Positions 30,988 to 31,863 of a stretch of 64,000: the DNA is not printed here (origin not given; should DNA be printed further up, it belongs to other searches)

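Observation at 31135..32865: Divergent ATP-sulfurylase-fold protein with an unknown 180-aa tail in the aroH slot of the aro-trp supraoperon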

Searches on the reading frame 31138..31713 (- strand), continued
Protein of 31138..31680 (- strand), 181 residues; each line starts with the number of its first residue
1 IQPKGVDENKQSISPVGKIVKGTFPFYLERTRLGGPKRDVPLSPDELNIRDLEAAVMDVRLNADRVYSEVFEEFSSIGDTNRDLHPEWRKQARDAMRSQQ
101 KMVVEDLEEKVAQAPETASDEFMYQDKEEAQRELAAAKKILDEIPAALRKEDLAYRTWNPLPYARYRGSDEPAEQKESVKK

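Call 73: search_protein_families(library=pfam, alignment_id=A3, max_evalue=1)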
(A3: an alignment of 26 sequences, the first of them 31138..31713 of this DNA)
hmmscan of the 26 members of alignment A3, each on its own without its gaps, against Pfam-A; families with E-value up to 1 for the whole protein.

A. member 1, window:31138-31713:- (192 aa): 4 families
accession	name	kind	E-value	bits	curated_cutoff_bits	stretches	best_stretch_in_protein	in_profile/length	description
PF18618.6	HP0268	-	0.025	15.3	25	1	107-154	10-54/80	HP0268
PF00709.27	Adenylsucc_synt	-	0.025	13.7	27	1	49-155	85-191/416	Adenylosuccinate synthetase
PF12998.12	ING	-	0.036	15.1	23.9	1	60-124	23-80/102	Inhibitor of growth proteins N-terminal histone-binding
PF13286.11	HD_assoc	-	0.096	13.7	22.2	0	66-116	27-74/91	Phosphohydrolase-associated domain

B. families by the number of members that match (of 26 scanned): 38 families (the first 25 are shown)
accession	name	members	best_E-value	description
PF18618.6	HP0268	8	0.001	HP0268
PF12998.12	ING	6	0.0046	Inhibitor of growth proteins N-terminal histone-binding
PF25464.1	DUF7900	5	0.032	Domain of unknown function (DUF7900)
PF16326.10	ABC_tran_CTD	3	0.009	ABC transporter C-terminal domain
PF25443.1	ANG-1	3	0.051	ANG-1-like domain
PF16632.10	Caskin-tail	1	0.00092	C-terminal region of Caskin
PF06393.16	BID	1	0.0048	BH3 interacting domain (BID)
PF10174.14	Cast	1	0.0051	RIM-binding protein of the cytomatrix active zone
PF01519.22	DUF16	1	0.011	Protein of unknown function DUF16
PF11098.13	Chlorosome_CsmC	1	0.013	Chlorosome envelope protein C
PF15819.10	Fibin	1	0.017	Fin bud initiation factor homologue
PF25030.1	M-HEAT_ATR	1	0.022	Serine/threonine-protein kinase ATR, M-HEAT region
PF09727.14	CortBP2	1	0.024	Cortactin-binding protein-2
PF00709.27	Adenylsucc_synt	1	0.025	Adenylosuccinate synthetase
PF10168.15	Nup88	1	0.035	Nuclear pore component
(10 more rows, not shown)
